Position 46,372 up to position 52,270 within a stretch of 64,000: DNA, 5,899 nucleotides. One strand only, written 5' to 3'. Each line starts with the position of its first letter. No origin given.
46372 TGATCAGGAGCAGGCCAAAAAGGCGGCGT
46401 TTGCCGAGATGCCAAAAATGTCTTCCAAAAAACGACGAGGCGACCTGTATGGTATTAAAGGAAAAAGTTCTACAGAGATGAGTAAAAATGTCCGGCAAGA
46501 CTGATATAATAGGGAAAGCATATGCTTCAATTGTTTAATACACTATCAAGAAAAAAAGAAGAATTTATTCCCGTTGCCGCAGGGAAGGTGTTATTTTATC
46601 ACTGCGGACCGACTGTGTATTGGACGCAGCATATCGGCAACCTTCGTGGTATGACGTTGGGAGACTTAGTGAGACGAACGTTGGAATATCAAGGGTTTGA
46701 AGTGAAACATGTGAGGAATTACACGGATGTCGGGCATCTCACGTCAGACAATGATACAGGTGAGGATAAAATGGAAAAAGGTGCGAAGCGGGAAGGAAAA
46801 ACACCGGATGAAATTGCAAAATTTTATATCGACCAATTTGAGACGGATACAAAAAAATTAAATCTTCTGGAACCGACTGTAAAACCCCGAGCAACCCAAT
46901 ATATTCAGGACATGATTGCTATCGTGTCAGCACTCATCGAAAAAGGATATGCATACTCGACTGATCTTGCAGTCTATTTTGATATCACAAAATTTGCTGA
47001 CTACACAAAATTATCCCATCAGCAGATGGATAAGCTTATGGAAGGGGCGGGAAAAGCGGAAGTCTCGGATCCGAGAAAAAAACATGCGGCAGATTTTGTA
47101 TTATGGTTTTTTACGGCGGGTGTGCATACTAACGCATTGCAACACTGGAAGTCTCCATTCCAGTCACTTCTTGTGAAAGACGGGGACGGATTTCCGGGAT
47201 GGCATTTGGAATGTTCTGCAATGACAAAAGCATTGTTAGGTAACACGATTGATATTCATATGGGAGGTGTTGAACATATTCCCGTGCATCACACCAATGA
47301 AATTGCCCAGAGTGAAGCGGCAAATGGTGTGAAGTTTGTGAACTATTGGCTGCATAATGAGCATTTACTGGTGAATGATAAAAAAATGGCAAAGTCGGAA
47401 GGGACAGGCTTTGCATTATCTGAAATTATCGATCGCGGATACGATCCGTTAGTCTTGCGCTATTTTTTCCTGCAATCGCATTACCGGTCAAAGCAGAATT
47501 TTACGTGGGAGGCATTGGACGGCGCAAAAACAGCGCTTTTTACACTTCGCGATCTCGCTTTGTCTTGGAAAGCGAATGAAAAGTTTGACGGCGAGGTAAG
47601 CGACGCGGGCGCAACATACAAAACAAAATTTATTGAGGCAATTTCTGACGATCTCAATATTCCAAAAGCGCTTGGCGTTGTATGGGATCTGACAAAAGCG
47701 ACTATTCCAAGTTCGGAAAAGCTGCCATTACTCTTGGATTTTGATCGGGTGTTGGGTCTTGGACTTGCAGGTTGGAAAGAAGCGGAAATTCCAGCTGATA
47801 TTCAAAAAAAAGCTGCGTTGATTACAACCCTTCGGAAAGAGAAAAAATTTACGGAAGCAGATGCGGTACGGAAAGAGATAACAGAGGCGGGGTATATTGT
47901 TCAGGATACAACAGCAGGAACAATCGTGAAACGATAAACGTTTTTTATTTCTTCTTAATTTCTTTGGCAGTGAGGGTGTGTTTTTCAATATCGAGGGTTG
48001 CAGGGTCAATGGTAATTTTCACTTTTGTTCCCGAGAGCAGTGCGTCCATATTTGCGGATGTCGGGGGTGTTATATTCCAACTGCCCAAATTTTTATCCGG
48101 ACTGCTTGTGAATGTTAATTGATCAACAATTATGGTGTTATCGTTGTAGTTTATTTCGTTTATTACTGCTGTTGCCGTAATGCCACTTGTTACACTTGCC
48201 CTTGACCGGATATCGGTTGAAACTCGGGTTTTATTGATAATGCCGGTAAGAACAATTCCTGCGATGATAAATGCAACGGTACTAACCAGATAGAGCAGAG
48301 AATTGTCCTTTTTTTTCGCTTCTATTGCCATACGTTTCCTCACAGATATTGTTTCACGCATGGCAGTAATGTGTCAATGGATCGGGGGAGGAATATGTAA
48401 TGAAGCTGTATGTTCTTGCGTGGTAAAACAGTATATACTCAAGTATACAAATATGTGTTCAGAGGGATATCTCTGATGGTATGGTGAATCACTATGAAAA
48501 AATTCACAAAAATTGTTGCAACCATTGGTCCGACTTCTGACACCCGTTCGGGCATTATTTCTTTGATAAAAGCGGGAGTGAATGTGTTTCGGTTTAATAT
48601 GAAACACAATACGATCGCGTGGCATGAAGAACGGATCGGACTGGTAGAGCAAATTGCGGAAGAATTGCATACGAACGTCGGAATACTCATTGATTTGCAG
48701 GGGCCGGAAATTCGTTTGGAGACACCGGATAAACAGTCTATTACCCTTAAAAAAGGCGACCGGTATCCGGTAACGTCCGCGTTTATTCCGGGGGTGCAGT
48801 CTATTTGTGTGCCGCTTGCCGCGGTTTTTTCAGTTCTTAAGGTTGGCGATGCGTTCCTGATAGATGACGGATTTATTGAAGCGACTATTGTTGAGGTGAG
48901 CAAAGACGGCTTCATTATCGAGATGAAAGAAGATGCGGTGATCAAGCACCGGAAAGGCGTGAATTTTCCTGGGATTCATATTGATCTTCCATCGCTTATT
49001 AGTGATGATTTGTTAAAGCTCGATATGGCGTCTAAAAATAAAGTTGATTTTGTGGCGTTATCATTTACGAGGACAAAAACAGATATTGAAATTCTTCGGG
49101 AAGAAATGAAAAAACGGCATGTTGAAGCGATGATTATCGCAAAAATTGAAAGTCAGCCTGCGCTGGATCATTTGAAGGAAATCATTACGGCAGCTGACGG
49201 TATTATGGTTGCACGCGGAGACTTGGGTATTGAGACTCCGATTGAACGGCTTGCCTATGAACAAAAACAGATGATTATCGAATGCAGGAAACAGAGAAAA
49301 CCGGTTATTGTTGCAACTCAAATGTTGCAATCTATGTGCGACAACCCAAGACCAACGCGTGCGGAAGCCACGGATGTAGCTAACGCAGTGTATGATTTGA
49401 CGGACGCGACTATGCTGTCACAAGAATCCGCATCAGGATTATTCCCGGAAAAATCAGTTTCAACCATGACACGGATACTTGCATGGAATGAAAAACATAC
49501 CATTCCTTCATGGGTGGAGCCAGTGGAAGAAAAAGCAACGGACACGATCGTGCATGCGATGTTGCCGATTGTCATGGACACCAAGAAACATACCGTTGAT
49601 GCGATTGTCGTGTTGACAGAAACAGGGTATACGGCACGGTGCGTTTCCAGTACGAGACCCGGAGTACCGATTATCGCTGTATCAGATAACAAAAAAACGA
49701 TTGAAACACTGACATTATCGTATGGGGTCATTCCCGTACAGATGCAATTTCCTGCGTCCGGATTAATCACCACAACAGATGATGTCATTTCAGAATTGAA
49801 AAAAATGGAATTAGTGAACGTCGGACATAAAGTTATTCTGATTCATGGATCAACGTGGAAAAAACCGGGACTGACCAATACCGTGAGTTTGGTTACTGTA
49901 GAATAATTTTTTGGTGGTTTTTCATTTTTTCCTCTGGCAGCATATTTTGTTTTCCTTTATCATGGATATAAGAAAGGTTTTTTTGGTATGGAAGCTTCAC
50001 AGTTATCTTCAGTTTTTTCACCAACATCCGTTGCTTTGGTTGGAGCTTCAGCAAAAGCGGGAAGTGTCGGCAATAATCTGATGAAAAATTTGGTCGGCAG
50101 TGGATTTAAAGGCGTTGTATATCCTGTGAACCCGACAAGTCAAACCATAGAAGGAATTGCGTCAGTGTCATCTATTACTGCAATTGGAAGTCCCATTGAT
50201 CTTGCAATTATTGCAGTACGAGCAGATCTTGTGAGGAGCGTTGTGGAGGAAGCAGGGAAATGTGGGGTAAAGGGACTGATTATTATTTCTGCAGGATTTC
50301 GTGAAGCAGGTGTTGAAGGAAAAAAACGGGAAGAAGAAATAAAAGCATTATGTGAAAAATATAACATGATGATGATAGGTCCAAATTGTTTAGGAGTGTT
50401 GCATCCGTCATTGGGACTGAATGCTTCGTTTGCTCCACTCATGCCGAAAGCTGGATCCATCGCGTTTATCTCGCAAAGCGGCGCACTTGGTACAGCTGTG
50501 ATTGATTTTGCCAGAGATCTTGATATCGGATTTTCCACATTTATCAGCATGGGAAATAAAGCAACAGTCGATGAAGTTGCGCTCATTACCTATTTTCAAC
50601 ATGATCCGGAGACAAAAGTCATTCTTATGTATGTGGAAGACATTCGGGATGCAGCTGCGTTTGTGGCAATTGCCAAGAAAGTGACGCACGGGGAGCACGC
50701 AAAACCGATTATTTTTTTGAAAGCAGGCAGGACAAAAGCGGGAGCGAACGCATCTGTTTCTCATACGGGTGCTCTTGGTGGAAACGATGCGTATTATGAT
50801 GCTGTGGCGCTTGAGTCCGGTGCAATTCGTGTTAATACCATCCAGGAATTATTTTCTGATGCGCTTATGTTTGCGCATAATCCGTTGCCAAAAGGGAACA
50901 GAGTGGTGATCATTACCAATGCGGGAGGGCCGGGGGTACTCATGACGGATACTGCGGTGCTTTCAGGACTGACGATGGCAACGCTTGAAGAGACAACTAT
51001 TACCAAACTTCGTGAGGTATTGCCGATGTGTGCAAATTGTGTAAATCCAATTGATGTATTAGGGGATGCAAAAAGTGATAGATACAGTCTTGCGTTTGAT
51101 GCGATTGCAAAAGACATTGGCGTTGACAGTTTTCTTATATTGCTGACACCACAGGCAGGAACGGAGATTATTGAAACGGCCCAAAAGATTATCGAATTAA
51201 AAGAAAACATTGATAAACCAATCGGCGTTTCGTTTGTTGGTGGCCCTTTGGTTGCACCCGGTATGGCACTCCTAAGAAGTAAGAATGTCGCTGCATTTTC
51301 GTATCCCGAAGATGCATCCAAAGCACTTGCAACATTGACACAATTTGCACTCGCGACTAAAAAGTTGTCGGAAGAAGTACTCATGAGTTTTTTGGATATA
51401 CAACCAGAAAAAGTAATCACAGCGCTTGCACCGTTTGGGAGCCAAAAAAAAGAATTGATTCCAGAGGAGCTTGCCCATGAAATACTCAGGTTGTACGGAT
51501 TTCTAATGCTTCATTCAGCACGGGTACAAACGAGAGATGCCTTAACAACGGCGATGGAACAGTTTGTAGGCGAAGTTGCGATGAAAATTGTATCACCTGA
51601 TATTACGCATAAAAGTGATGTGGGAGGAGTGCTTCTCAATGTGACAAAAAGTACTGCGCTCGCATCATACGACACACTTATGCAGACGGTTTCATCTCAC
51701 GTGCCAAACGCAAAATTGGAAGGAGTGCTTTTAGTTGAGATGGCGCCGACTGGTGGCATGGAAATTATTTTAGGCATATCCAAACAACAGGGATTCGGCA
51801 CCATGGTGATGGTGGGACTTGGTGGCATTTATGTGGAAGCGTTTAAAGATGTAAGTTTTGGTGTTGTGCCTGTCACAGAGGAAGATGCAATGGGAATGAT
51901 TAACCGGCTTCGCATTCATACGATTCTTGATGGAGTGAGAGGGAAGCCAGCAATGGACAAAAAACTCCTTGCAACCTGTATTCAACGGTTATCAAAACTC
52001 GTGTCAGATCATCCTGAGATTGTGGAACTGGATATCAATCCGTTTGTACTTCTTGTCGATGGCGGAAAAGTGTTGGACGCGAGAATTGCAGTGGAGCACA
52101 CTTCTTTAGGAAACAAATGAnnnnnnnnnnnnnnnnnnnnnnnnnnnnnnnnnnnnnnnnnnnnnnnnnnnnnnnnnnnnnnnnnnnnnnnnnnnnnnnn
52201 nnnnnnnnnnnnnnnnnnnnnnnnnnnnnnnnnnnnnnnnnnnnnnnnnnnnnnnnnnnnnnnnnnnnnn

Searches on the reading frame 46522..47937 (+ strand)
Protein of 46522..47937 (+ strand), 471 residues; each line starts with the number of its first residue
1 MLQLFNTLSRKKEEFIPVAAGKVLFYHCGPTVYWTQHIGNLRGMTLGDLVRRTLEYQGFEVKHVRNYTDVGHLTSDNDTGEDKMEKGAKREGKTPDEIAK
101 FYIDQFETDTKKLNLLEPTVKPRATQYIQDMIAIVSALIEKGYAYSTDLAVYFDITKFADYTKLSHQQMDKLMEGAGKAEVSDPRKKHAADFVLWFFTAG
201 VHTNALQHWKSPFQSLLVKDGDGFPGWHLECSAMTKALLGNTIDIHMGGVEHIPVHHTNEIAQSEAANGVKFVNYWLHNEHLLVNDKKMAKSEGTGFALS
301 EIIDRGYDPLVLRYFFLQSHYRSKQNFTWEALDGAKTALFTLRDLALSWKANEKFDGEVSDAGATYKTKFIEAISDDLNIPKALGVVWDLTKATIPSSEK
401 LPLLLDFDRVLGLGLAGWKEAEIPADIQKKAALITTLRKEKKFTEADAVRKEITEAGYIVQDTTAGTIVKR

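Call 43: search_protein_families(library=pfam, proteins=[window:46522-47937:+], max_evalue=0.0001)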
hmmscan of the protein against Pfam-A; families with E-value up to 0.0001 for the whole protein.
window:46522-47937:+ (471 aa): 4 families
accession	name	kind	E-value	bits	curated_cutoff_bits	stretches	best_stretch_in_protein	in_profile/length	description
PF01406.26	tRNA-synt_1e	-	7.9e-85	285.3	27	1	17-336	4-300/301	tRNA synthetases class I (C) catalytic domain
PF09334.17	tRNA-synt_1g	-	5.9e-12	45.5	20.1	1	254-331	293-370/391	tRNA synthetases class I (M)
PF01921.24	tRNA-synt_1f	-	8.8e-07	28.6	27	0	27-70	27-70/360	tRNA synthetases class I (K)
PF09190.17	DALR_2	-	6.4e-05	23.9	22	0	369-393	1-25/57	DALR domain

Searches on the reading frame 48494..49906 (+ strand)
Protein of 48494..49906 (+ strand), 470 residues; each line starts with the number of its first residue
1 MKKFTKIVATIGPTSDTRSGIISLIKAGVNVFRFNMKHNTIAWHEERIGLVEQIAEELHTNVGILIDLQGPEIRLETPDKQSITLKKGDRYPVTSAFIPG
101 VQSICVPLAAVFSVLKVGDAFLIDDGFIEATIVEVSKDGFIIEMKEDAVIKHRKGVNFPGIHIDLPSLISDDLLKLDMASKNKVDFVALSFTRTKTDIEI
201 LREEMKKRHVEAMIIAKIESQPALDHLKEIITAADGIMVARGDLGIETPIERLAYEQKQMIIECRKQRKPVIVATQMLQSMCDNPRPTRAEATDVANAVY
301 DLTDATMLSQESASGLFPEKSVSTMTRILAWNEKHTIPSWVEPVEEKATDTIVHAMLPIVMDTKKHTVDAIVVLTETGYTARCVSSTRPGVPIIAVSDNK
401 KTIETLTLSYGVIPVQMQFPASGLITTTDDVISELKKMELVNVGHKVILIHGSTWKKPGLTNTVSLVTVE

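Call 43: search_protein_families(library=pfam, proteins=[window:48494-49906:+], max_evalue=0.0001)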
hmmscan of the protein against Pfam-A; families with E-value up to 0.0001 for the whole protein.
window:48494-49906:+ (470 aa): 2 families
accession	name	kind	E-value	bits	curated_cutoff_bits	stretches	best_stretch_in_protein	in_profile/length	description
PF00224.27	PK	-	7.1e-97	324.9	30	1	4-322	3-328/328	Pyruvate kinase, barrel domain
PF02887.21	PK_C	-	8.8e-24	84.2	28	1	364-465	12-112/114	Pyruvate kinase, alpha/beta domain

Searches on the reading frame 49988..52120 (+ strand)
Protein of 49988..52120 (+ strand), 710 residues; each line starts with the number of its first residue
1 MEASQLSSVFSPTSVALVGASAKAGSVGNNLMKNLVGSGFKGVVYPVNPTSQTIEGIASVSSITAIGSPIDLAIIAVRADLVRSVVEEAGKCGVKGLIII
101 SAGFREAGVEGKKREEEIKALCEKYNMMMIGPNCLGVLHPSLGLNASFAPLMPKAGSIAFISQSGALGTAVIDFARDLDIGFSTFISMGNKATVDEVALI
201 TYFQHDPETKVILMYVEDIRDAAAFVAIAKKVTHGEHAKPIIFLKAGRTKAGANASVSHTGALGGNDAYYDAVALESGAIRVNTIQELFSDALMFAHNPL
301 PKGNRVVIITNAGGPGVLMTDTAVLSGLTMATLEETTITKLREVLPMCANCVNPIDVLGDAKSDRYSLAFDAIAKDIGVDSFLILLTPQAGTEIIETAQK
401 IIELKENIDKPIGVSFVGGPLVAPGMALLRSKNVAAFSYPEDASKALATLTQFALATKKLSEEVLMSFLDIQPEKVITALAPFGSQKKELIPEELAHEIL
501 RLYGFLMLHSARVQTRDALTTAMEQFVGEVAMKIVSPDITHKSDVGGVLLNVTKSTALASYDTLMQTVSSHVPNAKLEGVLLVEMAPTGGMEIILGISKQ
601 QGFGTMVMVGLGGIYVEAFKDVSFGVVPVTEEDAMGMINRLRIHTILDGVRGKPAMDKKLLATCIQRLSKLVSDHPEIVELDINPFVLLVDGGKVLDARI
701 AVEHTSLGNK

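Call 43: search_protein_families(library=pfam, proteins=[window:49988-52120:+], max_evalue=0.0001)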
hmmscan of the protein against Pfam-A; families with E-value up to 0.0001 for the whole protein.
window:49988-52120:+ (710 aa): 5 families
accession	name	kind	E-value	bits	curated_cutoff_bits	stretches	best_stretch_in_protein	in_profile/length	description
PF13549.11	ATP-grasp_5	-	3.7e-63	213.3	27.6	1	486-702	5-221/221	ATP-grasp domain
PF13607.11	Succ_CoA_lig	-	4.8e-46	156.4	27.4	1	155-291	1-134/138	Succinyl-CoA ligase like flavodoxin domain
PF13380.12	CoA_binding_2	-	2.3e-22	80.1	22.8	1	14-140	2-116/116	CoA binding domain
PF02629.25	CoA_binding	-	4.4e-12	47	22.3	1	11-103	2-97/97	CoA binding domain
PF19045.5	Ligase_CoA_2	-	3e-09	37.5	23.7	1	306-447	1-148/162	Ligase-CoA domain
